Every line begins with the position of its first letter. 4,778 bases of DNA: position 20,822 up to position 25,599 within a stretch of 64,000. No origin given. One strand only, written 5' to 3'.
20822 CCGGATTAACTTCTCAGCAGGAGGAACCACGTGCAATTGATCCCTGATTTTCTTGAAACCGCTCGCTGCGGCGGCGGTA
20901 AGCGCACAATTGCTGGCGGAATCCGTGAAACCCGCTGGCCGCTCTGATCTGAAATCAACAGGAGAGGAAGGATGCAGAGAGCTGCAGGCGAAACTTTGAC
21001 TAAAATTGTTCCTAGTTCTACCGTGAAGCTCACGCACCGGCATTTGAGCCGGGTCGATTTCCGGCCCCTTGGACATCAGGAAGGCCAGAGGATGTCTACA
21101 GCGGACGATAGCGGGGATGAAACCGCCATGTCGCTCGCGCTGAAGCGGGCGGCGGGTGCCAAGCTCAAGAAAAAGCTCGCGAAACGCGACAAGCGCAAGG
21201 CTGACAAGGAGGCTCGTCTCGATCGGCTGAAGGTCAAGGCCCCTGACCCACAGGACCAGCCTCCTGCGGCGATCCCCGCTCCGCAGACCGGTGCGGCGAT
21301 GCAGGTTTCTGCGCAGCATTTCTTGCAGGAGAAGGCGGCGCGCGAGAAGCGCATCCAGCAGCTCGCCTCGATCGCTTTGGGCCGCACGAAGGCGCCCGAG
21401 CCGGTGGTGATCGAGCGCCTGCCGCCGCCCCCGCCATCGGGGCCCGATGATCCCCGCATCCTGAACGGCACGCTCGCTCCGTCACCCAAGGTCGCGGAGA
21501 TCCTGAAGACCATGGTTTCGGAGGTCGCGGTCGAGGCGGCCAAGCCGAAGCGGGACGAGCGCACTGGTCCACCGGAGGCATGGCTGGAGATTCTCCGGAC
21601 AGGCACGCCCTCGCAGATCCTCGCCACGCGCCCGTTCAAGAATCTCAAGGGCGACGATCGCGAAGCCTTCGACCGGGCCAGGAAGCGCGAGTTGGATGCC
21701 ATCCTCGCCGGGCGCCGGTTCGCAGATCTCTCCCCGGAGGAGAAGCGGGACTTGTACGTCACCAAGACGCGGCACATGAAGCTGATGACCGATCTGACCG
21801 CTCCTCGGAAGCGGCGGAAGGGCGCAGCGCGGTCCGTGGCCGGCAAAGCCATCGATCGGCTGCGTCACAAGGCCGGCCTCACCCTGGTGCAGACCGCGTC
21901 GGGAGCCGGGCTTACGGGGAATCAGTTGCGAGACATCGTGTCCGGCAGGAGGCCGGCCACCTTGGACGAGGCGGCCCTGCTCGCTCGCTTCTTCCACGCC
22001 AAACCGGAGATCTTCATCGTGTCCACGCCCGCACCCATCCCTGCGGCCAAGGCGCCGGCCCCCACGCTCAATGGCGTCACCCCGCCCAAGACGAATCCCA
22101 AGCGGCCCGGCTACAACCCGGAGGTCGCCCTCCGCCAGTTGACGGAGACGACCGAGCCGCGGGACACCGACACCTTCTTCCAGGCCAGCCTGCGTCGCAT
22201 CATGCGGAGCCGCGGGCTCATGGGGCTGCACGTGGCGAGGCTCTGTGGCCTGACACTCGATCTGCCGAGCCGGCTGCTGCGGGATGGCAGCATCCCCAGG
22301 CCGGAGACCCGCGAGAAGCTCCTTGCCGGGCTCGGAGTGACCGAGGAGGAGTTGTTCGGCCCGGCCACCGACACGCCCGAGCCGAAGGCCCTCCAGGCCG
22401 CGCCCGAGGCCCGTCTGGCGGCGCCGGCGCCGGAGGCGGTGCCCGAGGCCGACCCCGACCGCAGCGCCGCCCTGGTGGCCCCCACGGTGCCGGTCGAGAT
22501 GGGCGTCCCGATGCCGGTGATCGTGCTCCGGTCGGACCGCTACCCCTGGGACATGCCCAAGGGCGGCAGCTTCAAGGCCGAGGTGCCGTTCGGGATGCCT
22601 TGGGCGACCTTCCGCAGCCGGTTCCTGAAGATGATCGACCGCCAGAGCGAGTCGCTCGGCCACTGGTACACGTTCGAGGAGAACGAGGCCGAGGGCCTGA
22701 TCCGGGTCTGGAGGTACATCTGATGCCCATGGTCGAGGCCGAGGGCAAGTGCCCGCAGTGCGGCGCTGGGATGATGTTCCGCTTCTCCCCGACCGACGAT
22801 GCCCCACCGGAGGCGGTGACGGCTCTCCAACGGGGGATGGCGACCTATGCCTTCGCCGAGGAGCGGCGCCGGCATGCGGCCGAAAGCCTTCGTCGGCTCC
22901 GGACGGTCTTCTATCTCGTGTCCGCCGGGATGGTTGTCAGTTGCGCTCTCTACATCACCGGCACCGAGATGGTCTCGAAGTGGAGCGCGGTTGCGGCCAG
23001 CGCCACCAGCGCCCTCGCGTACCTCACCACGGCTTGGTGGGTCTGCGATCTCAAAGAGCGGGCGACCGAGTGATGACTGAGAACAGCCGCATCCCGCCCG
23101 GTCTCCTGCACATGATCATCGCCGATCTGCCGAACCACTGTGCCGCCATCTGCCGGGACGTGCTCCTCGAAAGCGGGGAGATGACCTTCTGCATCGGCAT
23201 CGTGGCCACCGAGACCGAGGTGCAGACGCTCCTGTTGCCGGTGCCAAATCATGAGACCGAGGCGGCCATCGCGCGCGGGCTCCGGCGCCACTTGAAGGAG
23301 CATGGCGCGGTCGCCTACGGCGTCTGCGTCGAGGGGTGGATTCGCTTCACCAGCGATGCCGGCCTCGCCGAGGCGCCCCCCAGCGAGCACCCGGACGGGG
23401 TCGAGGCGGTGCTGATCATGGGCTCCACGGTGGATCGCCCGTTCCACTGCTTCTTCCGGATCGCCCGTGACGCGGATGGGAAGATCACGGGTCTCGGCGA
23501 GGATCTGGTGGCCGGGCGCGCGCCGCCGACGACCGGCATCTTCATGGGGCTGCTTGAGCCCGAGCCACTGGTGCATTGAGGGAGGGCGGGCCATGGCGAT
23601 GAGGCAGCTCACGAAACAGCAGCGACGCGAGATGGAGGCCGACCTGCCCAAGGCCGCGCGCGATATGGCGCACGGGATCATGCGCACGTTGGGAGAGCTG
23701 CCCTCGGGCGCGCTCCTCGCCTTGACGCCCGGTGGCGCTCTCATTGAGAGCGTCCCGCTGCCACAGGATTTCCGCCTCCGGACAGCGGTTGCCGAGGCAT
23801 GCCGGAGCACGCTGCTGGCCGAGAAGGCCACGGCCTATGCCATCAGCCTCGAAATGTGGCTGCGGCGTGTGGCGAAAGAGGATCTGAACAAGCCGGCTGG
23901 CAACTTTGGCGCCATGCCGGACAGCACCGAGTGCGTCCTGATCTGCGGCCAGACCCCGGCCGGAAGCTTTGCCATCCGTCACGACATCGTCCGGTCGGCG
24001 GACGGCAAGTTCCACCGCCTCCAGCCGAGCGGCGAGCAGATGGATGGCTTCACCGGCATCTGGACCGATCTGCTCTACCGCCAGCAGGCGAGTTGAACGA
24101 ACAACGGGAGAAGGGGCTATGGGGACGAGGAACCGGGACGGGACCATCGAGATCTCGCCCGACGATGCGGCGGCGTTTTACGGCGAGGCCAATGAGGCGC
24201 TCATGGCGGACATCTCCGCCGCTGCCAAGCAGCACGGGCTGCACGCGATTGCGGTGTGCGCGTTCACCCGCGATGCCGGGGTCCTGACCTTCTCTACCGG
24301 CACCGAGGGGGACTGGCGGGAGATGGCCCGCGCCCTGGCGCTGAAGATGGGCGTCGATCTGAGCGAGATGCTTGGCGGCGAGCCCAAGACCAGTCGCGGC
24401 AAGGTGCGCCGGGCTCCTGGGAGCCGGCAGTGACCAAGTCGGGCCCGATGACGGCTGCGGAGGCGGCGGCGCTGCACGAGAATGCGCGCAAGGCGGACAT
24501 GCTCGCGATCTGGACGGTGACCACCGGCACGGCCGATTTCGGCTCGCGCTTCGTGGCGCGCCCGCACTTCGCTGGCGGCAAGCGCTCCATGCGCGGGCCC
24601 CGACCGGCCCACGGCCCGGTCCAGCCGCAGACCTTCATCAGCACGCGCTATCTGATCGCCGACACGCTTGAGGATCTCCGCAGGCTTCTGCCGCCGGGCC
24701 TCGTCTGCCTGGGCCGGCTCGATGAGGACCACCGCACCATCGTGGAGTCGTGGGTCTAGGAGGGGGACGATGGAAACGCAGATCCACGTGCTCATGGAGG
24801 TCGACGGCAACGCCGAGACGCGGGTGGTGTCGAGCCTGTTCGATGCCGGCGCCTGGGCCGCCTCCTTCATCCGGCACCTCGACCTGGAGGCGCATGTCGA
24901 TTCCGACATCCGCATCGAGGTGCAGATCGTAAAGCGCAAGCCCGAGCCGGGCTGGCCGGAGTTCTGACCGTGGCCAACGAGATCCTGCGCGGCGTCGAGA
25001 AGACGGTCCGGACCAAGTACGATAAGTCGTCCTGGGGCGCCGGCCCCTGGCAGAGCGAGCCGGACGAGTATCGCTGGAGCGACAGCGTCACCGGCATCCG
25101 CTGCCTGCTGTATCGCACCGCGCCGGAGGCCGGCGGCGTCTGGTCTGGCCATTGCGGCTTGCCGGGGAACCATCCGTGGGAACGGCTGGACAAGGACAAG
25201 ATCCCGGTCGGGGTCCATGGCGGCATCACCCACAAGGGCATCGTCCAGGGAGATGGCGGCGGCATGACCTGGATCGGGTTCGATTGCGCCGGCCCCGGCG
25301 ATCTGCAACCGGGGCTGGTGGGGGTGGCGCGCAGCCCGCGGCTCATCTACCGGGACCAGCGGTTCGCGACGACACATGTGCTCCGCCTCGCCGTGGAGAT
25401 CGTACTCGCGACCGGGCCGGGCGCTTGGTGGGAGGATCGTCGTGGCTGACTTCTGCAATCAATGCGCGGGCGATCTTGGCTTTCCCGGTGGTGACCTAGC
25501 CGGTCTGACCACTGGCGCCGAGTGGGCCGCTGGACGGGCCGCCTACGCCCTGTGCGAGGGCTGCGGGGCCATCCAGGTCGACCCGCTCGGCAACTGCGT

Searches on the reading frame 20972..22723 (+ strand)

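Call 27: search_protein_families(library=pfam, proteins=[window:20972-22723:+], max_evalue=0.01)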
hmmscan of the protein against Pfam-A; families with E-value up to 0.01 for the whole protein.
window:20972-22723:+ (583 aa): 2 families
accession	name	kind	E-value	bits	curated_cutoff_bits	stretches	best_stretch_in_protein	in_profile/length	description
PF13560.12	HTH_31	-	4.2e-10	40.2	27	1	296-345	8-58/64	Helix-turn-helix domain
PF01381.28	HTH_3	-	3.8e-07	30.5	23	1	296-345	3-52/55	Helix-turn-helix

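Call 74: search_protein_families(library=phrogs, proteins=[window:20972-22723:+], max_evalue=0.001)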
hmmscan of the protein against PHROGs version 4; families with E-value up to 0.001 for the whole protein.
window:20972-22723:+ (583 aa): 3 families
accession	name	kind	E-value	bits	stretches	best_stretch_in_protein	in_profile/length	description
phrog_8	-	transcription regulation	3.4e-06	27.7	1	272-473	62-227/346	transcriptional regulator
phrog_1373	-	transcription regulation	0.00015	22.8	0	265-351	33-125/166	transcriptional regulator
phrog_2439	-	transcription regulation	0.00051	20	0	289-354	7-71/367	transcriptional regulator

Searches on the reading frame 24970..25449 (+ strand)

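Call 30: search_protein_families(library=phrogs, proteins=[window:24970-25449:+], max_evalue=0.001)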
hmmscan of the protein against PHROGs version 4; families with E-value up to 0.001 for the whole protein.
window:24970-25449:+ (159 aa): 1 family
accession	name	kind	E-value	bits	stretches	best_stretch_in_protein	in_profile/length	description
phrog_2164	-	unknown function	3.6e-18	66.8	1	20-144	8-125/135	-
